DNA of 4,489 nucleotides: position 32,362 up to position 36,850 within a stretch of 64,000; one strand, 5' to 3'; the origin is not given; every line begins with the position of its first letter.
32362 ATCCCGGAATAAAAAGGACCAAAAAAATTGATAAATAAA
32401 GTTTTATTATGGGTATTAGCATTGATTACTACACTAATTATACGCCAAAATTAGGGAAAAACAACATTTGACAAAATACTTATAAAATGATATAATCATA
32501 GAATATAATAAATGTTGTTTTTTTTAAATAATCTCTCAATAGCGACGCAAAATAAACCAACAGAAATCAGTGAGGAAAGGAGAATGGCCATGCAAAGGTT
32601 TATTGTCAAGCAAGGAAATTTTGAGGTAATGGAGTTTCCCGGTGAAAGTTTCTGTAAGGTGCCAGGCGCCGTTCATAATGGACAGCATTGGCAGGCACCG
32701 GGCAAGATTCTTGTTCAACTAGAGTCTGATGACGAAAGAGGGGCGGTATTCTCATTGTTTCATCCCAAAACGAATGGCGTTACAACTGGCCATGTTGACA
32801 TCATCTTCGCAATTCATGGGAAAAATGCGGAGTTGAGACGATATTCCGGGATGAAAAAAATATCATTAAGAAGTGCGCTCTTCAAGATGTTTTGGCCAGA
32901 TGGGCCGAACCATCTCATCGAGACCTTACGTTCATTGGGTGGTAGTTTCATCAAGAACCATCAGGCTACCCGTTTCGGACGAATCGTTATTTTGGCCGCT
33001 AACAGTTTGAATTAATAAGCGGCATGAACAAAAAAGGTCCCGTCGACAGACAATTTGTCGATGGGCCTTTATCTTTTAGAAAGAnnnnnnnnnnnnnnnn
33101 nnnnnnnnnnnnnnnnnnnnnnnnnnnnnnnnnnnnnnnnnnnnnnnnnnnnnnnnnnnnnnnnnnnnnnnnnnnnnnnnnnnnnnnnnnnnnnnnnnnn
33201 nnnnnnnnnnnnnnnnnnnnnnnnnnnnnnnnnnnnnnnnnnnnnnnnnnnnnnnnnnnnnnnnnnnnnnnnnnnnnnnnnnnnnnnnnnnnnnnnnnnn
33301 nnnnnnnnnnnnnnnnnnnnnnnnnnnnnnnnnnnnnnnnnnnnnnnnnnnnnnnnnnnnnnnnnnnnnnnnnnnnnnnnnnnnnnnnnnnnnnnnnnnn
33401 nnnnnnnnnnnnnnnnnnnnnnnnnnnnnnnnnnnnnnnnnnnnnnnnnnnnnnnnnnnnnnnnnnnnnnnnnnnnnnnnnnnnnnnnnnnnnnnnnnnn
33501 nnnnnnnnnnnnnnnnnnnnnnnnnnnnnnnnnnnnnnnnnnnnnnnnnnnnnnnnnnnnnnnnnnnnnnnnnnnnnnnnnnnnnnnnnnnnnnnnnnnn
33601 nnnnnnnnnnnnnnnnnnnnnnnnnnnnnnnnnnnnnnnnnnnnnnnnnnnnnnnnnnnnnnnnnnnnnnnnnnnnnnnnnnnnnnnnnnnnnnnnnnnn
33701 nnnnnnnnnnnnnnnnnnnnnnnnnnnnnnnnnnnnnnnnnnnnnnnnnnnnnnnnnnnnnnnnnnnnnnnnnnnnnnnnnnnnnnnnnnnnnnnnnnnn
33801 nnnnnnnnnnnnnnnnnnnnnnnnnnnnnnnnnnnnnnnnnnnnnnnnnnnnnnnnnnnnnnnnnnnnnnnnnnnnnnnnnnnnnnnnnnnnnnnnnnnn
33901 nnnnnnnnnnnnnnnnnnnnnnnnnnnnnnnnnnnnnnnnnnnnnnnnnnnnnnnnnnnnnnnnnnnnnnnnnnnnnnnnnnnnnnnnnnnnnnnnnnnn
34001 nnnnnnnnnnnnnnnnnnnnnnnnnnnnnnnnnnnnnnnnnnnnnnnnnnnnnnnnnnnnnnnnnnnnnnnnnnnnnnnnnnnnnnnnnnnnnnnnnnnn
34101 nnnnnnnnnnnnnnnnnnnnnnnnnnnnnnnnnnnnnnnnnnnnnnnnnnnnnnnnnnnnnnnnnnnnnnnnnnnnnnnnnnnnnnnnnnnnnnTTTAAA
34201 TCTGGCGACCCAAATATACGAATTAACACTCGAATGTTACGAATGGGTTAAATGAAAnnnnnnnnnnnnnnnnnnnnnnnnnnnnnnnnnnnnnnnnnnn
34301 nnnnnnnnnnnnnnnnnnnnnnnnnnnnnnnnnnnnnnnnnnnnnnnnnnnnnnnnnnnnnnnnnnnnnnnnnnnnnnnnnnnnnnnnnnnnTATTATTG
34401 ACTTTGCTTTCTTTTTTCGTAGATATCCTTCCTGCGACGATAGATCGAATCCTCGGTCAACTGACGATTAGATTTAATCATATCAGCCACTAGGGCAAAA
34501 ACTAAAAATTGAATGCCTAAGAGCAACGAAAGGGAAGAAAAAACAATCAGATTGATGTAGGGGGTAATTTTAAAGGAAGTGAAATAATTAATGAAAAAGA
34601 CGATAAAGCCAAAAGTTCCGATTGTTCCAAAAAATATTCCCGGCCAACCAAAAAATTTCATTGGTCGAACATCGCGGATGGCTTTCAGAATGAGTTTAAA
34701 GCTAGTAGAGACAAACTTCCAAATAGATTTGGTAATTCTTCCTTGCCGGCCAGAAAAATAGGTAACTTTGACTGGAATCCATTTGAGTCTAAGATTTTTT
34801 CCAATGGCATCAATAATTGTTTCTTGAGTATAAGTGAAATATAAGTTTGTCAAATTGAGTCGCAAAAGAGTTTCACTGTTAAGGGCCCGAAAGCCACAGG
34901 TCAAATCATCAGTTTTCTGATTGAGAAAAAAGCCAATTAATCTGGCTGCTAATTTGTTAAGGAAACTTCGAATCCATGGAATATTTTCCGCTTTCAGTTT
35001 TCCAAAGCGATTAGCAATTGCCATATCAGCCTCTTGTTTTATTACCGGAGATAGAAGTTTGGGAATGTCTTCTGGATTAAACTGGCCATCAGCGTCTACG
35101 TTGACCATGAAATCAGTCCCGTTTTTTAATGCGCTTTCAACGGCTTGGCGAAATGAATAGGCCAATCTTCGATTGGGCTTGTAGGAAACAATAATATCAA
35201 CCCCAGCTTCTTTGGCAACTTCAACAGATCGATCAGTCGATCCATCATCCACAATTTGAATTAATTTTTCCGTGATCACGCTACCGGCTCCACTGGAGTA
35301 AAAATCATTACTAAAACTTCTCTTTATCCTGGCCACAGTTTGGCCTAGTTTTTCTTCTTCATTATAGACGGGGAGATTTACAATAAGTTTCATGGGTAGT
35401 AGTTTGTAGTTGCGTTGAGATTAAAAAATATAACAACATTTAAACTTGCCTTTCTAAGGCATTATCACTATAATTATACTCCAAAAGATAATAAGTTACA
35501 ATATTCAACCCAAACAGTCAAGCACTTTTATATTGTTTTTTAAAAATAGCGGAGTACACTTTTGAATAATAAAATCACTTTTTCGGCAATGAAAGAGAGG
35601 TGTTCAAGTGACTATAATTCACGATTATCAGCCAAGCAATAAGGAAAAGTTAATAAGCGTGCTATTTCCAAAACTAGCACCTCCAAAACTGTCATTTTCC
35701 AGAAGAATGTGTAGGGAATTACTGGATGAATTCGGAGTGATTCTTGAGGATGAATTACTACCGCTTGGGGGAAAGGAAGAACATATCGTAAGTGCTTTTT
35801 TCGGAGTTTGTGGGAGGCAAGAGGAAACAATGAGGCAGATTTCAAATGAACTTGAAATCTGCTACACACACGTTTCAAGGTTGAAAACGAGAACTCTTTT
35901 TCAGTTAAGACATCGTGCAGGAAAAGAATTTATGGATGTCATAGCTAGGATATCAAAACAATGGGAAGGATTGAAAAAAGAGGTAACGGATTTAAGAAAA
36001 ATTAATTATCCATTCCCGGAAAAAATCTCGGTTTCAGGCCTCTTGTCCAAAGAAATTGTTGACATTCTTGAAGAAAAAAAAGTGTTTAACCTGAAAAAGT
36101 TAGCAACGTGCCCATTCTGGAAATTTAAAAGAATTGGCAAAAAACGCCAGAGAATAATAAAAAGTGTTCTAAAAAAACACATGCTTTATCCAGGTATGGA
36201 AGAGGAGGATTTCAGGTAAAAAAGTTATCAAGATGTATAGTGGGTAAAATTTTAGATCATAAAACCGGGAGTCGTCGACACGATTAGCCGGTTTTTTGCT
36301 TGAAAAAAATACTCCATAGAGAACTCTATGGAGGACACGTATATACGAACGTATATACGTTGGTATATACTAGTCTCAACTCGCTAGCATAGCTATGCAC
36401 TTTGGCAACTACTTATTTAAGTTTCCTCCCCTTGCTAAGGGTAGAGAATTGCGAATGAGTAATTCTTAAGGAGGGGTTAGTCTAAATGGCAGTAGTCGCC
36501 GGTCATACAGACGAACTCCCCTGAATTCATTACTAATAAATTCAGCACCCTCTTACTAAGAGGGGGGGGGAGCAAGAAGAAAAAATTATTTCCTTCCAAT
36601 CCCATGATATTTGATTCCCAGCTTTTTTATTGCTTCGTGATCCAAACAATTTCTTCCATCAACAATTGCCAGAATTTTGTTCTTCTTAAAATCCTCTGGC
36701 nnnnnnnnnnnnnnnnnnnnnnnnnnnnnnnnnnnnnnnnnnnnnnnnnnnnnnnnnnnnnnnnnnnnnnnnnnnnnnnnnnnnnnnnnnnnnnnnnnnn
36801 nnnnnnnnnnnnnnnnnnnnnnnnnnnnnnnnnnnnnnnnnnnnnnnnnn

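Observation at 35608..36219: Stand-alone protein combining a sigma-70 region-4 HTH with an RNAP alpha-CTD-like HhH domain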

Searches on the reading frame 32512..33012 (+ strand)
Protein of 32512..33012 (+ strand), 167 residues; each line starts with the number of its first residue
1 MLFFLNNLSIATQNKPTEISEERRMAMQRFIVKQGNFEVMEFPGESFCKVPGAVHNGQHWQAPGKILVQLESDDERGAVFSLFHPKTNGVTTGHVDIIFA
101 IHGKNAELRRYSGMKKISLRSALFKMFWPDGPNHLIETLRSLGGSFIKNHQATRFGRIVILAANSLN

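Call 17: search_protein_families(library=pfam, proteins=[window:32512-33012:+], max_evalue=0.001)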
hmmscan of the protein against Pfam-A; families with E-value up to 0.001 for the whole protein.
window:32512-33012:+ (167 aa): 0 families

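Call 54: search_protein_families(library=phrogs, proteins=[window:32512-33012:+], max_evalue=1)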
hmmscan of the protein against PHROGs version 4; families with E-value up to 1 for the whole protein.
window:32512-33012:+ (167 aa): 2 families
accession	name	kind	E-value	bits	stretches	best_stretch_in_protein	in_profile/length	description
phrog_32611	-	unknown function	0.3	12.2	1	35-86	20-59/123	-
phrog_17218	-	unknown function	0.42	12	1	95-111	12-28/86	-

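Call 74: search_protein_families(library=ncbifam, proteins=[window:32512-33012:+], max_evalue=0.01)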
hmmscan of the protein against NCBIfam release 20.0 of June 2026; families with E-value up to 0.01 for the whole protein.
window:32512-33012:+ (167 aa): 0 families

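Call 82: search_protein_families(library=padloc, proteins=[window:32512-33012:+], max_evalue=0.1)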
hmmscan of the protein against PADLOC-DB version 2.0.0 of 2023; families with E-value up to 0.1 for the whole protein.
window:32512-33012:+ (167 aa): 0 families

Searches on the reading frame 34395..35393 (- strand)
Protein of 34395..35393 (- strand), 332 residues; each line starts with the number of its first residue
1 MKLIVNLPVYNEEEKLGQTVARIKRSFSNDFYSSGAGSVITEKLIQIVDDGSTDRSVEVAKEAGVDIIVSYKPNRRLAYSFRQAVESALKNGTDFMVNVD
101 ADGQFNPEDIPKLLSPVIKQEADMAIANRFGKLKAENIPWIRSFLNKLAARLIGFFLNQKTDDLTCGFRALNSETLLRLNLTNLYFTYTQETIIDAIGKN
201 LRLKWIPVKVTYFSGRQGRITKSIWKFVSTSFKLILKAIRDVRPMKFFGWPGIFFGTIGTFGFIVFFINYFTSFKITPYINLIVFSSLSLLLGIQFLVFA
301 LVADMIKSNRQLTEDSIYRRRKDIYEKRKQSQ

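Call 17: search_protein_families(library=pfam, proteins=[window:34395-35390:-], max_evalue=0.001)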
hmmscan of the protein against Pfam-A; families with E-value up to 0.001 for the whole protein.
window:34395-35390:- (331 aa): 1 family
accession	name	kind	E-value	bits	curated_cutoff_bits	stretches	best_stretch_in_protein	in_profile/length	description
PF00535.33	Glycos_transf_2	-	5.8e-20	72.3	23.3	1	6-173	4-162/168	Glycosyl transferase family 2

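Call 25: find_encoding_contigs(protein=window:34395-35393:-, flank=10000, max_places=6)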
Protein window:34395-35393:- (332 aa): 2 contigs read that carry it; 2 places shown.
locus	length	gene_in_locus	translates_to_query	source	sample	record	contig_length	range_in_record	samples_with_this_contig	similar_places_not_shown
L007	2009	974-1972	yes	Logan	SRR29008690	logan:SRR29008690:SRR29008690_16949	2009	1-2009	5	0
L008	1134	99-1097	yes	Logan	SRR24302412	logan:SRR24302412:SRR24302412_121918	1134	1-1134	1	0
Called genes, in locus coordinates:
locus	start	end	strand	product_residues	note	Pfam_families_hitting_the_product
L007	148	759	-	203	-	-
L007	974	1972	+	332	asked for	PF00535:Glycos_transf_2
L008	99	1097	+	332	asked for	PF00535:Glycos_transf_2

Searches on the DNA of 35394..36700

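Call 16: search_rna_families(source=window, start=35394, end=36700, threshold=evalue, max_evalue=10)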
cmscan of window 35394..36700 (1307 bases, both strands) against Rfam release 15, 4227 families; matches with E-value up to 10: 4.
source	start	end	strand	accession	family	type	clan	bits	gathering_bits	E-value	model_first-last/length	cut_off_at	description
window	36302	36426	-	RF00515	PyrR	Cis-reg;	-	32.4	54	0.029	1-115/115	no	PyrR binding site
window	36339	36370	+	RF04154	mir-1277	Gene; miRNA;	-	22.7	81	0.24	16-61/78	no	mir-1277 microRNA precursor family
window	36170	36295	+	RF00548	U11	Gene; snRNA; splicing;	CL00005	22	39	0.22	1-134/134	no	U11 spliceosomal RNA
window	36225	36300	+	RF03168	c-di-GMP-I-UAU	Cis-reg; riboswitch;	CL00126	15.6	65.9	3.5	1-81/81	no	c-di-GMP-I-UAU riboswitch aptamer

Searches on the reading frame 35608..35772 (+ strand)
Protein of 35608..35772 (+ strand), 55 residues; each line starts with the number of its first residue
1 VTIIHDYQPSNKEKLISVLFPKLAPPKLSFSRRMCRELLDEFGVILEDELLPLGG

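Call 39: search_protein_families(library=pfam, proteins=[window:35608-35772:+], max_evalue=10)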
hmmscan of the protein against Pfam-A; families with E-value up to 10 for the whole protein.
seq(55 aa): 0 families
